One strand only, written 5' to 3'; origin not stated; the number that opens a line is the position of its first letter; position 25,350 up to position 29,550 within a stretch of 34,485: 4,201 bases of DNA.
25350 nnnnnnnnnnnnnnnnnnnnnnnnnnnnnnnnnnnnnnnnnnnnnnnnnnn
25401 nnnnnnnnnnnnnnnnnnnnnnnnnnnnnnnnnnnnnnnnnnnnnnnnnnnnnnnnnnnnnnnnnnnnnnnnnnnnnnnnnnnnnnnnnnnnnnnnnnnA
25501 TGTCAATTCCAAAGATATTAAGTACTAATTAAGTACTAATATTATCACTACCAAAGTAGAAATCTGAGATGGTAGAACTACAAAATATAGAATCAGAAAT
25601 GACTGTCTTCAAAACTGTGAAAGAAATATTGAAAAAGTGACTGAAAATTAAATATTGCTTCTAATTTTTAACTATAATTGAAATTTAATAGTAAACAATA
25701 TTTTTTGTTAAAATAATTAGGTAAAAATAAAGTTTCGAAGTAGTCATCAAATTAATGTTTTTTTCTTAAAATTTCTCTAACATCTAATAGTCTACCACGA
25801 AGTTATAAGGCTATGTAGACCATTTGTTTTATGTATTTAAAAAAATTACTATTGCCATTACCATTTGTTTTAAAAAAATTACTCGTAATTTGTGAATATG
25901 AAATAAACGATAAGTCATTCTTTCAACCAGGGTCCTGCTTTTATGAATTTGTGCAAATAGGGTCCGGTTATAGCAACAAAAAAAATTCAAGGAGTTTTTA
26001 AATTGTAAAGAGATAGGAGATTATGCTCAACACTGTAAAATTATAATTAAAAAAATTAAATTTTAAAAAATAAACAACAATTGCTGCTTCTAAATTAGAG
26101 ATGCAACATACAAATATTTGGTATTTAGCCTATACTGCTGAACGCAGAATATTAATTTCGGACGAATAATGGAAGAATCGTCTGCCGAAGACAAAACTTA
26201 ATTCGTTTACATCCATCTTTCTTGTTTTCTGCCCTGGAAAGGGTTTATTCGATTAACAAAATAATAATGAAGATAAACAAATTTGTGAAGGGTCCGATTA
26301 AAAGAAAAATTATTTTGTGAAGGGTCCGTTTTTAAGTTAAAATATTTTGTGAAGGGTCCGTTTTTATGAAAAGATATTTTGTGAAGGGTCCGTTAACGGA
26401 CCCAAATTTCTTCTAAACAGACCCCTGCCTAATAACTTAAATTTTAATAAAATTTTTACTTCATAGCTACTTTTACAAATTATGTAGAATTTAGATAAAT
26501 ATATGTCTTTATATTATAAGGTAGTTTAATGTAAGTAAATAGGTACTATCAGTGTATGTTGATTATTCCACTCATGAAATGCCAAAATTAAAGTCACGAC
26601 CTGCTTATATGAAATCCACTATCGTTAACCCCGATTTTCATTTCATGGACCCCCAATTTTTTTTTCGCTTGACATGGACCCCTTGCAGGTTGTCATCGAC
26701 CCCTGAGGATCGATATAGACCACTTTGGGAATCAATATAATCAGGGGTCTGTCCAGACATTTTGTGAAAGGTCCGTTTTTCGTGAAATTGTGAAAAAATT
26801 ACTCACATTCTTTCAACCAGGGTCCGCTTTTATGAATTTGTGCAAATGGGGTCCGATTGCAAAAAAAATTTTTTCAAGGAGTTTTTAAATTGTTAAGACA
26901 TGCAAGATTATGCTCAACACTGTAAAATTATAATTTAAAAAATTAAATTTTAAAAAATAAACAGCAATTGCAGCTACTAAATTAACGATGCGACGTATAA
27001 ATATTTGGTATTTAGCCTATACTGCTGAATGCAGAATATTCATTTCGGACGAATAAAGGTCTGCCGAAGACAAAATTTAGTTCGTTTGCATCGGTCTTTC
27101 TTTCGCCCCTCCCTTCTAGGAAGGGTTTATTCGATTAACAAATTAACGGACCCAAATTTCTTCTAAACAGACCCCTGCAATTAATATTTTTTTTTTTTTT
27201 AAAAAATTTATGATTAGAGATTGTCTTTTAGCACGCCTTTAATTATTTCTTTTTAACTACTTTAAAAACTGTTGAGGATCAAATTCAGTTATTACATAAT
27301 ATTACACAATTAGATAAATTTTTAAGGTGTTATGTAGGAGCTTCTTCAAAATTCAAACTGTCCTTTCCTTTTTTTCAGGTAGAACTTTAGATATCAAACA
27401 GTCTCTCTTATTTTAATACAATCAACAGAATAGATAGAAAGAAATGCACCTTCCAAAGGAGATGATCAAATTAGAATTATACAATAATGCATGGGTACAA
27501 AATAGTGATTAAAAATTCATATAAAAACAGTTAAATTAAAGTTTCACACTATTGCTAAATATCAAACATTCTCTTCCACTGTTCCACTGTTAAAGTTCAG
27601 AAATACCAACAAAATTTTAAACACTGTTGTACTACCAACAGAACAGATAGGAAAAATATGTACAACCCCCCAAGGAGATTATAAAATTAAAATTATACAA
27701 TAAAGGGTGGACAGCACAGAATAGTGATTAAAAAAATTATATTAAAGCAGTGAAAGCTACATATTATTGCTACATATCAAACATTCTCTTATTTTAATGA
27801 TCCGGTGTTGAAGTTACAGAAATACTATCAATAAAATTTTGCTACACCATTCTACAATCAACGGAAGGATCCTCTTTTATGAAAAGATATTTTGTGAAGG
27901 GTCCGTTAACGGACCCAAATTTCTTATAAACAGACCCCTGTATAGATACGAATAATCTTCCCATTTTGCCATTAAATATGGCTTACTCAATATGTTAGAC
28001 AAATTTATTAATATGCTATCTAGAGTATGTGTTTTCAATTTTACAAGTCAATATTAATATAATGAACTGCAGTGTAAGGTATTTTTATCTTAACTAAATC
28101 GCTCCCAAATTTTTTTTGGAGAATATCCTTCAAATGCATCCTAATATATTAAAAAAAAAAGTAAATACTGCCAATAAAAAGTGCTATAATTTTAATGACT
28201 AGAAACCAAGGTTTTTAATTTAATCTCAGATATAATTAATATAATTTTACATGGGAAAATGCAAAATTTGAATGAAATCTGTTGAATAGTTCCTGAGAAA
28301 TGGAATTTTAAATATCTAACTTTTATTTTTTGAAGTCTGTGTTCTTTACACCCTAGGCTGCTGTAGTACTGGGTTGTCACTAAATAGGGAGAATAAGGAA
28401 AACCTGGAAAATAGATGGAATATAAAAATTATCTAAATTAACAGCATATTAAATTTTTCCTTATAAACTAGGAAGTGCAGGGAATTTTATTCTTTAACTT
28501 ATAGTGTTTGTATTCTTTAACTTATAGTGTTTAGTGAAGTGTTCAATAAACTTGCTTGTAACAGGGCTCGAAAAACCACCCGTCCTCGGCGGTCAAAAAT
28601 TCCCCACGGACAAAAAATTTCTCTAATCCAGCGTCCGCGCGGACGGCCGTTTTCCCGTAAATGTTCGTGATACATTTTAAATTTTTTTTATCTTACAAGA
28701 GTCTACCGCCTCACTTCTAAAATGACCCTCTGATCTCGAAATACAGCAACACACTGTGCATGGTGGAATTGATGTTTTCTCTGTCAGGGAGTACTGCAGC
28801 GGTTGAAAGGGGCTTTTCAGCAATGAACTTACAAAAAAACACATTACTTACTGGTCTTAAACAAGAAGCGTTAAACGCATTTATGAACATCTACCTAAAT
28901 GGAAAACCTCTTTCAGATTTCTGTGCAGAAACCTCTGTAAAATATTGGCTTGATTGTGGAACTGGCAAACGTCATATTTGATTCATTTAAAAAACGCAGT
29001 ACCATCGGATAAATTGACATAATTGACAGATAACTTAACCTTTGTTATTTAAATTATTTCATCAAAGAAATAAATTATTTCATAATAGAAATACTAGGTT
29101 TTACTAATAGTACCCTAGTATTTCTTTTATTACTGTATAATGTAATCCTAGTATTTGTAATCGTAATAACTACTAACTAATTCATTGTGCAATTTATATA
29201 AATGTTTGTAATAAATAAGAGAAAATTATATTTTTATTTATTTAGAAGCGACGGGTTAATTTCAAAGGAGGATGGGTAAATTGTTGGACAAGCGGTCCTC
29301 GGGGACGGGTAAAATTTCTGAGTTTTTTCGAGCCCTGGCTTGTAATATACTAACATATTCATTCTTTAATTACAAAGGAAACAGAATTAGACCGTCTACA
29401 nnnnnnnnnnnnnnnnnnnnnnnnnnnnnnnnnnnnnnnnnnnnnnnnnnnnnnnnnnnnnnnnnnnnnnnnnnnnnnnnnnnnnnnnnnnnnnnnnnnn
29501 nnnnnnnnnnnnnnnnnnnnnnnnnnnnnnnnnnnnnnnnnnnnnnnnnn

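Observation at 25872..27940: Nest of related CAGGGG-TIR nonautonomous elements with GGGTCC subterminal tandem repeats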

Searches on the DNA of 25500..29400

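Call 46: search_rna_families(source=window, start=25500, end=29400, threshold=evalue, max_evalue=1)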
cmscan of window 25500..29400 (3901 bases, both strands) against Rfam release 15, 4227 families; matches with E-value up to 1: 0.
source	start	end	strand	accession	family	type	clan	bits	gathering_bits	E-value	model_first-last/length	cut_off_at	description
